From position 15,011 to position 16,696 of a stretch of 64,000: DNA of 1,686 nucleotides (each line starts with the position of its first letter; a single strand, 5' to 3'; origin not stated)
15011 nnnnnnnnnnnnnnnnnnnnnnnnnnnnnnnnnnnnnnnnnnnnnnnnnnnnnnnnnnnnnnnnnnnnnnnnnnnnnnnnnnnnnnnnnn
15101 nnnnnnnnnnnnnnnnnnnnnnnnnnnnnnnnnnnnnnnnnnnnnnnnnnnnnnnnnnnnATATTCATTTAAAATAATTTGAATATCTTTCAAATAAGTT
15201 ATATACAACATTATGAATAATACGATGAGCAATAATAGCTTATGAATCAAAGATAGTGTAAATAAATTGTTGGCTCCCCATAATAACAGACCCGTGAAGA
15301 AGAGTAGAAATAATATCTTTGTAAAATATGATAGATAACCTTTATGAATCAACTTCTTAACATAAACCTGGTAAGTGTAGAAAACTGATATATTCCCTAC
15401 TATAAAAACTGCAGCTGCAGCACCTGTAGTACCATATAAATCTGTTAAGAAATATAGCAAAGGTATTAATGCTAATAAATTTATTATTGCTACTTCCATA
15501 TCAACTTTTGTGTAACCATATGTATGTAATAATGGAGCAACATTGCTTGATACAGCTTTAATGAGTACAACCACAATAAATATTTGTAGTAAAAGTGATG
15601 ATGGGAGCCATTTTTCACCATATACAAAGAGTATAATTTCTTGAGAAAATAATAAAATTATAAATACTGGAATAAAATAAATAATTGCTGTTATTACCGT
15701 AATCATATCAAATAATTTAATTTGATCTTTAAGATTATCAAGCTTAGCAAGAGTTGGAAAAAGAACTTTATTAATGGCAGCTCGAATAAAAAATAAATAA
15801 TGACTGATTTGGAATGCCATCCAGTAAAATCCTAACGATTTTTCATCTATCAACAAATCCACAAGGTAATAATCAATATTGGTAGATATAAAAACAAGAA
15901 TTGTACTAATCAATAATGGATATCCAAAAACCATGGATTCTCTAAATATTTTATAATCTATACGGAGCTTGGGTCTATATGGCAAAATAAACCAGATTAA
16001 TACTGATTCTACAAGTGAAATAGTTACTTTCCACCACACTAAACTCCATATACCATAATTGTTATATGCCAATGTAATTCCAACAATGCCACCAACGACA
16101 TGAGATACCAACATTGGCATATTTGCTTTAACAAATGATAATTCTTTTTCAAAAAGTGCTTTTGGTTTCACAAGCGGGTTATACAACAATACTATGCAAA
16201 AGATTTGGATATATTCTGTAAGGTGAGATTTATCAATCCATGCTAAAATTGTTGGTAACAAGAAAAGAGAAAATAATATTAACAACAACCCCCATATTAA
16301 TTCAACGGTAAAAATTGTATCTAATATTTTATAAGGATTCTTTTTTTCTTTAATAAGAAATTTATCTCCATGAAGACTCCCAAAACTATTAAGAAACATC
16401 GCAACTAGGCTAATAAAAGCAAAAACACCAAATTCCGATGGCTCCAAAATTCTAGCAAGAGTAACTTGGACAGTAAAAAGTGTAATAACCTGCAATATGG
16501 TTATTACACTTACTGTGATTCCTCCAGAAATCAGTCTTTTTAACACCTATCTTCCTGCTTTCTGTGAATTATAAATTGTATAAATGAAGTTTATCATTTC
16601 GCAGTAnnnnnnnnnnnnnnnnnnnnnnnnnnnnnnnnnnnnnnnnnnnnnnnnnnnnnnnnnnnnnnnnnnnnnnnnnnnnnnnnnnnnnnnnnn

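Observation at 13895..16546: Single ORF fusing a Wzx flippase to a GT4 glycosyltransferase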

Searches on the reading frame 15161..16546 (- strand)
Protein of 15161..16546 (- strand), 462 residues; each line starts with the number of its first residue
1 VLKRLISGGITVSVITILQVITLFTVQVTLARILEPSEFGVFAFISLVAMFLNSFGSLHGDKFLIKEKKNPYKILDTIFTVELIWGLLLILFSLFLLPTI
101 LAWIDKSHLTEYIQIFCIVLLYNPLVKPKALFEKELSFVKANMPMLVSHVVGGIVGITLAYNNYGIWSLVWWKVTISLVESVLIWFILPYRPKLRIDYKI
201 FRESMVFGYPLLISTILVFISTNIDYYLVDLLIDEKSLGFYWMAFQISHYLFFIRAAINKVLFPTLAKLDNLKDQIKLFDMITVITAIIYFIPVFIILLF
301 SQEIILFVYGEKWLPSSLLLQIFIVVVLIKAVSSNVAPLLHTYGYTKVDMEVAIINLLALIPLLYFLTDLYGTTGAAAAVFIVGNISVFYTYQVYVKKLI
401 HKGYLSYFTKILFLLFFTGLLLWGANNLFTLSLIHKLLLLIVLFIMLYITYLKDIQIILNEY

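Call 82: predict_structure(alignment_id=A5)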
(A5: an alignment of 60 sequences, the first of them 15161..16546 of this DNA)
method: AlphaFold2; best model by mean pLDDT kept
length: 462 residues; sequences in the alignment: 60
mean_pLDDT: 92.4   pTM: 0.91
mean pLDDT of the five models: 92.4, 90.5, 90.5, 90.5, 89.9
residues with pLDDT >= 90: 338; 70-90: 116; 50-70: 7; < 50: 1
segments of 3 or more residues with pLDDT < 50: none
pLDDT, mean of each block of 10 residues (from residue 1): 80 92 97 98 97 92 92 97 96 96 96 96 95 91 96 98 98 98 95 97 94 92 96 97 96 87 87 91 89 91 96 98 95 92 88 94 98 98 95 92 85 86 86 87 83 68 50
secondary structure, 60 per line:
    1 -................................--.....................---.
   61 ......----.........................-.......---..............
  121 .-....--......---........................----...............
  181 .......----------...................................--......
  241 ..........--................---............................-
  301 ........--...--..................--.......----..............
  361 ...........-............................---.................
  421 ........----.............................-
elements in order: H2-33 H36-56 H60-66 H71-95 H97-103 H107-121 H123-126 H129-134 H138-161 H166-187 H198-232 H235-250 H253-268 H272-299 H301-308 H316-333 H336-342 H347-371 H373-400 H404-428 H433-461

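Call 84: fold_search(model_id=the predicted structure, library=pdb)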
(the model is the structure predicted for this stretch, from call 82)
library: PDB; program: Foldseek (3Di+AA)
matches with E <= 10: 189; with E <= 0.001: 51
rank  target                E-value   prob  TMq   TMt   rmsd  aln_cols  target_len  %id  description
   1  6nc8                  6.5e-09  1.00  0.78  0.77   4.3       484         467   16  Lipid II flippase MurJ, inward occluded conformation (released 2019-04-17)
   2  6nc6_A                9.0e-09  1.00  0.81  0.81   3.7       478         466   18  Lipid II flippase MurJ, inward closed conformation (released 2019-04-17)
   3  6nc6_B                1.0e-08  1.00  0.75  0.75   4.5       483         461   17  Lipid II flippase MurJ, inward closed conformation (released 2019-04-17)
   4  5t77                  1.2e-08  1.00  0.69  0.68   5.8       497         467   15  Crystal structure of the MOP flippase MurJ (released 2016-12-28)
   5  6nc9                  4.5e-08  1.00  0.73  0.71   5.2       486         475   17  Lipid II flippase MurJ, outward-facing conformation (released 2019-04-17)
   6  9g9p_A                7.6e-08  1.00  0.68  0.76   3.8       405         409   15  Lipid III flippase WzxE with NB10 and NB7 nanobodies in inward-facing conformation - crystal 2 (released 2025-01-22)
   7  6nc7_B                1.4e-07  1.00  0.72  0.71   5.1       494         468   16  Lipid II flippase MurJ, inward open conformation (released 2019-04-17)
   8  9g9n_A                2.1e-07  1.00  0.71  0.79   3.5       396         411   14  Lipid III flippase WzxE with NB10 and NB7 nanobodies in inward-facing conformation - crystal 1 (released 2025-01-22)
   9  6nc7_A                3.0e-07  1.00  0.70  0.69   5.6       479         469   17  Lipid II flippase MurJ, inward open conformation (released 2019-04-17)
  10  9g95_A                4.9e-07  1.00  0.59  0.63   6.0       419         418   16  Lipid III flippase WzxE with NB10 nanobody in outward-facing conformation at 2.7552 A (released 2025-01-22)
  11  6fhz                  7.0e-07  1.00  0.61  0.64   6.2       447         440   14  Inward-facing conformation of a multidrug resistance MATE family transporter of the MOP superfamily. (released 2019-05-08)
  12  9g9m_A                1.0e-06  1.00  0.59  0.64   5.7       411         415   16  Lipid III flippase WzxE with NB10 and NB7 nanobodies in outward-facing conformation - crystal 1 (released 2025-01-22)
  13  9g9o_A                1.1e-06  1.00  0.58  0.63   5.8       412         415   17  Lipid III flippase WzxE with NB10 and NB7 nanobodies in outward-facing conformation - crystal 2 (released 2025-01-22)
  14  9ukv_A                1.1e-06  1.00  0.69  0.64   6.0       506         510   14  JM Complex - E. coli MurJ, Levivirus M lysis protein LysM (SglM) (released 2025-09-10)
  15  7wax                  1.3e-06  1.00  0.79  0.72   4.7       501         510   16  MurJ inward occluded form (released 2022-06-01)
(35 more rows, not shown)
